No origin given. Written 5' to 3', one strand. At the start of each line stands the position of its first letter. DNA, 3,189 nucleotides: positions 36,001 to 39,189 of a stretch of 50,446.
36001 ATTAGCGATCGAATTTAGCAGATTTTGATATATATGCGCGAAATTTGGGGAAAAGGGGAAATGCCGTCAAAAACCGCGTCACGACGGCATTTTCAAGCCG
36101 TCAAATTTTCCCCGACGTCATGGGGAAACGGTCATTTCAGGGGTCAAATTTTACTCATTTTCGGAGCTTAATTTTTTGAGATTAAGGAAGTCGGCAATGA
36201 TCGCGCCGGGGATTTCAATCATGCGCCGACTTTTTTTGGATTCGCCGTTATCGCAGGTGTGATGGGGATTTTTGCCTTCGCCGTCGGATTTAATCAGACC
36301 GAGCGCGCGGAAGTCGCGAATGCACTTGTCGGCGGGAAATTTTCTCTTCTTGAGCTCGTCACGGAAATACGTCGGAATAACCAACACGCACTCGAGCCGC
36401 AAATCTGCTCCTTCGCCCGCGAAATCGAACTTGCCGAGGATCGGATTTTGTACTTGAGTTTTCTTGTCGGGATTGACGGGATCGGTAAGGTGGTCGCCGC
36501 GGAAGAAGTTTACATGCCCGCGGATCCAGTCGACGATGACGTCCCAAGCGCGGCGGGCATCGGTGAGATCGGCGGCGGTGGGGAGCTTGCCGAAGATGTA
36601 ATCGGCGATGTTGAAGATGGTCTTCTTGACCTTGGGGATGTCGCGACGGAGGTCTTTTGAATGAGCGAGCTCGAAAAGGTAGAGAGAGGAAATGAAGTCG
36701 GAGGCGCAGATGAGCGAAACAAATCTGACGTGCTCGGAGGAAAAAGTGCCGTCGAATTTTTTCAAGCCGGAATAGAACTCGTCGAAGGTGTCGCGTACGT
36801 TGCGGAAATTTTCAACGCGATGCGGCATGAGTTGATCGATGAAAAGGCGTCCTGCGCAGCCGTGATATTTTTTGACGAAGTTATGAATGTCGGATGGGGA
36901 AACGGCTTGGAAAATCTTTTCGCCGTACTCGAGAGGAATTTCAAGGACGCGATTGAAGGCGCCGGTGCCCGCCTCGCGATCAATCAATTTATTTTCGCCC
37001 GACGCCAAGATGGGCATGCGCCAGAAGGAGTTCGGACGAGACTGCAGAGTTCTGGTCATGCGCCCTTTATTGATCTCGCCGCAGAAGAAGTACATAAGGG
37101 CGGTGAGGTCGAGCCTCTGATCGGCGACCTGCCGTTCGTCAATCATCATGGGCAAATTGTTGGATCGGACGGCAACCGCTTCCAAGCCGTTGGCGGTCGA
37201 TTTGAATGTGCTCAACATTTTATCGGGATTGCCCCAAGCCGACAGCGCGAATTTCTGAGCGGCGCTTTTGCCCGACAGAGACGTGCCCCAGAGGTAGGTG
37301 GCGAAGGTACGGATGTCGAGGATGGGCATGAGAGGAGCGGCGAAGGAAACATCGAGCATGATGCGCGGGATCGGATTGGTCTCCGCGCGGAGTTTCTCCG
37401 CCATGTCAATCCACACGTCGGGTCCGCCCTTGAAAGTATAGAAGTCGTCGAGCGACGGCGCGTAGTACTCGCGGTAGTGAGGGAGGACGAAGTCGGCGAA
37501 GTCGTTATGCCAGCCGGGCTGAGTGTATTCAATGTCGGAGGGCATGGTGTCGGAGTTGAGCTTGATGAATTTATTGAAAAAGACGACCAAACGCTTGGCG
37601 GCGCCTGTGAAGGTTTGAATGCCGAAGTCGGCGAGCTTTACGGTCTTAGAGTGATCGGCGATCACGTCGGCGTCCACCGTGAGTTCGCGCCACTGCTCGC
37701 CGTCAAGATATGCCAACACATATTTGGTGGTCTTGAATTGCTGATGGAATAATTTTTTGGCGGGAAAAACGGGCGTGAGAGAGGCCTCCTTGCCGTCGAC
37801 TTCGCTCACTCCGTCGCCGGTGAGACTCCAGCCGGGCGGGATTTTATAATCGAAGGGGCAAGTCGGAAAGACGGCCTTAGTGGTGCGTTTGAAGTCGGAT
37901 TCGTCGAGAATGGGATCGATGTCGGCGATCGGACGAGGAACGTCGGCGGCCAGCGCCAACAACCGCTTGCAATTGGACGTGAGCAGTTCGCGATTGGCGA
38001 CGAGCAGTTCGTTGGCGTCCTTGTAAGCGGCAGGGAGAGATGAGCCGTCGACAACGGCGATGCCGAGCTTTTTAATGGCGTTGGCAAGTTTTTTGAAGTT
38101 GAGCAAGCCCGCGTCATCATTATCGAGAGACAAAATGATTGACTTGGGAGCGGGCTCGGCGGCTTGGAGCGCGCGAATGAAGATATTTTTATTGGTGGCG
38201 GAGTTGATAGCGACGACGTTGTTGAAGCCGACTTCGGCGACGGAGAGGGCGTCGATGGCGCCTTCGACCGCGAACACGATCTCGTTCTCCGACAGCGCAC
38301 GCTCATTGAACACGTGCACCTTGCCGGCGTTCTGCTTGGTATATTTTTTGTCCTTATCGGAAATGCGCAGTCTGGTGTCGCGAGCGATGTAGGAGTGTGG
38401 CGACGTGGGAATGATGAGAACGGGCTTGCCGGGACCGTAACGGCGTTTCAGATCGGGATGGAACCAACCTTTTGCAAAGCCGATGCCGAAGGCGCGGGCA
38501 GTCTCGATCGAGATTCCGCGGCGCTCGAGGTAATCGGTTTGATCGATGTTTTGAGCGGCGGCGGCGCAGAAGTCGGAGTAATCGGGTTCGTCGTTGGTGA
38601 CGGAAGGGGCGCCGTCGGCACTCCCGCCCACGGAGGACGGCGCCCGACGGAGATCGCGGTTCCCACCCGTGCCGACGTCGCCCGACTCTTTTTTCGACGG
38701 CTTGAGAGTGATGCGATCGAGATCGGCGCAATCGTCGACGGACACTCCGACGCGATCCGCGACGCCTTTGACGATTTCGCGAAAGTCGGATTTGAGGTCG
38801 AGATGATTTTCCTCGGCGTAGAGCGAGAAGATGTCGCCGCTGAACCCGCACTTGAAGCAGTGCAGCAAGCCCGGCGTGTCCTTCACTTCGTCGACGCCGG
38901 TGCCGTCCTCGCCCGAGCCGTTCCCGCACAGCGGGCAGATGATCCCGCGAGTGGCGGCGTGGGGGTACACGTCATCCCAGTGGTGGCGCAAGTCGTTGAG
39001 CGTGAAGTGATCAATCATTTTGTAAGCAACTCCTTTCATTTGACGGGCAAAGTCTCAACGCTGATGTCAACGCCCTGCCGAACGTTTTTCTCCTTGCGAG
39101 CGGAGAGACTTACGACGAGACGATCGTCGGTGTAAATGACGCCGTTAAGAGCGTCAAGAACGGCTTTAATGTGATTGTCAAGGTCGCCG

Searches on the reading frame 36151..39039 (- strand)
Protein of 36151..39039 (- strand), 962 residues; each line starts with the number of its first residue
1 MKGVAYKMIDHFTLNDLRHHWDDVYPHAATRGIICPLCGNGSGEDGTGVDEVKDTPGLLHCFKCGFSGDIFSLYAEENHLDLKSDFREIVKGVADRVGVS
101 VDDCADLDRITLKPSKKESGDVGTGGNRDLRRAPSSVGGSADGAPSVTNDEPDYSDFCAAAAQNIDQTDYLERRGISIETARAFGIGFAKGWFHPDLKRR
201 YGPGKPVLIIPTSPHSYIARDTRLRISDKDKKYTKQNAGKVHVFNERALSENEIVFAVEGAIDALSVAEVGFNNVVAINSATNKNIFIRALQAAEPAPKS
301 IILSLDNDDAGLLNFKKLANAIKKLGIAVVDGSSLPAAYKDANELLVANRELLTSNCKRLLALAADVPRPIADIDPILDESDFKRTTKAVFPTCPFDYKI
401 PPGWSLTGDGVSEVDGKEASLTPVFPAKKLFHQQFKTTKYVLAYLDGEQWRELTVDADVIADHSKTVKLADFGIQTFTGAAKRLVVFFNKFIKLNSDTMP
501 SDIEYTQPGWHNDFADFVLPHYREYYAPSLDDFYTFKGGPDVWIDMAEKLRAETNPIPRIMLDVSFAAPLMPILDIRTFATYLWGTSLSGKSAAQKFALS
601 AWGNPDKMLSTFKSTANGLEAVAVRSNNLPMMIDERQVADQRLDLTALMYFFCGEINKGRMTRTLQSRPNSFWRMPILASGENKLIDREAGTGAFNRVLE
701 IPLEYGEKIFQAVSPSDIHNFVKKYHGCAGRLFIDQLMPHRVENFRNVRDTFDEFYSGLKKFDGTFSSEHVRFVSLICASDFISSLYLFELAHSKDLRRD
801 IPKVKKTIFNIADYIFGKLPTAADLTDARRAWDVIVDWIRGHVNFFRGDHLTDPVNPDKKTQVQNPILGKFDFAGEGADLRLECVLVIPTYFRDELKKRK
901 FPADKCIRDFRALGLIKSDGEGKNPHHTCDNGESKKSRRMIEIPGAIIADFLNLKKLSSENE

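Call 80: search_protein_families(library=pfam, proteins=[window:36151-39039:-], max_evalue=0.001)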
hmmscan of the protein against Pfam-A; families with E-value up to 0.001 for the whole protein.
window:36151-39039:- (962 aa): 4 families
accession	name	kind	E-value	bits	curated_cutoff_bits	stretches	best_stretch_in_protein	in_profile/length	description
PF06048.17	DUF927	-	1.7e-32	113.7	22.6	1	420-664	26-276/284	Domain of unknown function (DUF927)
PF13155.12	Toprim_2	-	4.5e-13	49.8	22.1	1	258-346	3-88/88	Toprim-like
PF13362.12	Toprim_3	-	5.9e-06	27.1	27.2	1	255-347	2-90/95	Toprim domain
PF18662.7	HTH_56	-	1.7e-05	25.3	26.2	1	828-940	3-103/111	Cch helix turn helix domain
